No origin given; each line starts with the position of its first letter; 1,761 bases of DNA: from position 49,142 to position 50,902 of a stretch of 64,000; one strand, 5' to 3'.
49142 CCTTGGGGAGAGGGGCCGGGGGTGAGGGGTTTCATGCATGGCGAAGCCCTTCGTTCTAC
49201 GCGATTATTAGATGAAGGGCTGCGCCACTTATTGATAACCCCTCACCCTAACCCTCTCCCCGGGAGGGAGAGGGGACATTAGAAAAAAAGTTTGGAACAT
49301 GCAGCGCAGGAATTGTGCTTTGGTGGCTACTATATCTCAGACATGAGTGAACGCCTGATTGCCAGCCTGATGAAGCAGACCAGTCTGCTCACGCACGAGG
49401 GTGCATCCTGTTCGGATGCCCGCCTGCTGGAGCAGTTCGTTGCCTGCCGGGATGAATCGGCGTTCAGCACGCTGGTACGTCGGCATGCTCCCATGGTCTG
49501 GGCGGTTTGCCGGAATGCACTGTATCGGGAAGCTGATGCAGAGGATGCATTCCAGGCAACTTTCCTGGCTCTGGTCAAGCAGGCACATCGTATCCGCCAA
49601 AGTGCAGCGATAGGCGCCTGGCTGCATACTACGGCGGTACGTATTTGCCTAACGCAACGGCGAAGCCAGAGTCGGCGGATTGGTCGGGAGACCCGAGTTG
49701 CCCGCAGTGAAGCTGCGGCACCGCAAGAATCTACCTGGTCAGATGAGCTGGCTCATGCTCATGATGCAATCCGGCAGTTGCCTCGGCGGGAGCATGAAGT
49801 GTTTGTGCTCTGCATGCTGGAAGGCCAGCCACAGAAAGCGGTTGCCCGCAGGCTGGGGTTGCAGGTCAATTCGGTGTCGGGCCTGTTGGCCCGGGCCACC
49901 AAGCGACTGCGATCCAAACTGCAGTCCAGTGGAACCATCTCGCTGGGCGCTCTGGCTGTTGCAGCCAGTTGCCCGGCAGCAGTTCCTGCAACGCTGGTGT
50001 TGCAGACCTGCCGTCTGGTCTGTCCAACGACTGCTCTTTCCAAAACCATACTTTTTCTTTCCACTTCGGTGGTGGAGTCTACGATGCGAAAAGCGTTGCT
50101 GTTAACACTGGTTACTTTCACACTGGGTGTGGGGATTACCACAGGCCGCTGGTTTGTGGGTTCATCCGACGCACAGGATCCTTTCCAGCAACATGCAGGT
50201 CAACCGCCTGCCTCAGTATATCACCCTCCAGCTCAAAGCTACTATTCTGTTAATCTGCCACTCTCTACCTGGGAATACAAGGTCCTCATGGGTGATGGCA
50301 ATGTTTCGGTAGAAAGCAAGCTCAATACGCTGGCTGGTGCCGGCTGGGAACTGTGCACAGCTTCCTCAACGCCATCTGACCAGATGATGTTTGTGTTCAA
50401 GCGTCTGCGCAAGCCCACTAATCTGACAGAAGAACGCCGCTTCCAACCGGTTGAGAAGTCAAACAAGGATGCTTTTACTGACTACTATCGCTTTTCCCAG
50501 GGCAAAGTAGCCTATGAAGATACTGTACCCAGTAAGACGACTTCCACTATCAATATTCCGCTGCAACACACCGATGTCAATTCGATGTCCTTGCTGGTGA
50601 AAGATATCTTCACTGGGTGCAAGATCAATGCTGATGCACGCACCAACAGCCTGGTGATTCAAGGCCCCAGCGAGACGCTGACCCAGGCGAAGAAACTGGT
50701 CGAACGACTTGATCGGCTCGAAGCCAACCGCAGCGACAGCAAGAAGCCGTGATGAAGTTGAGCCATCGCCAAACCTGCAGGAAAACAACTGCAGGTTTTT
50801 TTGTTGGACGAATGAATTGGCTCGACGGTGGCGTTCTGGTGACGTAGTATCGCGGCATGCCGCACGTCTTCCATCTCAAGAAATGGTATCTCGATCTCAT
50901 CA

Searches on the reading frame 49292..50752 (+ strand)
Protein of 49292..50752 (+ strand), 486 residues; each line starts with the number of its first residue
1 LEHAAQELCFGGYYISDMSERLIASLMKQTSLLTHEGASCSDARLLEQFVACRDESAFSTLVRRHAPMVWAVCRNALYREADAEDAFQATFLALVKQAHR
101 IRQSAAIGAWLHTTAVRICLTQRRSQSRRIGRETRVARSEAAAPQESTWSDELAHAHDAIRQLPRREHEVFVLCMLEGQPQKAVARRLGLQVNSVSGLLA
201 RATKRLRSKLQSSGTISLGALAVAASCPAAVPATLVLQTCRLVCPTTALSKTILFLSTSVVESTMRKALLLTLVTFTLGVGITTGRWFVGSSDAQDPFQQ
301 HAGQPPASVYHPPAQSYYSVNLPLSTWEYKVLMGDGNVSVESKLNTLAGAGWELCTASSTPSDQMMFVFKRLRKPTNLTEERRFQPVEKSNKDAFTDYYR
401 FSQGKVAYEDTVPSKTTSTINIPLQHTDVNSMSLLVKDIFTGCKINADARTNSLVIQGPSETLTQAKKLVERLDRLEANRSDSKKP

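Call 8: search_protein_families(library=pfam, proteins=[window:49292-50752:+], max_evalue=0.01)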
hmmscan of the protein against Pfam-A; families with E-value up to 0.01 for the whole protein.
window:49292-50752:+ (486 aa): 5 families
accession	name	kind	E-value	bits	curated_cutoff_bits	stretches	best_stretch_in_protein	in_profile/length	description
PF04542.20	Sigma70_r2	-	1.8e-13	50.5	24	1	61-129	1-71/71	Sigma-70 region 2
PF08281.18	Sigma70_r4_2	-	2.4e-10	40.3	25.7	1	157-206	5-54/54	Sigma-70, region 4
PF03958.22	Secretin_N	-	4.7e-10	40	28.2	1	422-476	4-66/69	Bacterial type II/III secretion system short domain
PF04545.22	Sigma70_r4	-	3.2e-07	30.2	24.1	1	159-207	1-49/50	Sigma-70, region 4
PF06578.17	YscK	-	0.0028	17.6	22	1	76-204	47-178/209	YOP proteins translocation protein K (YscK)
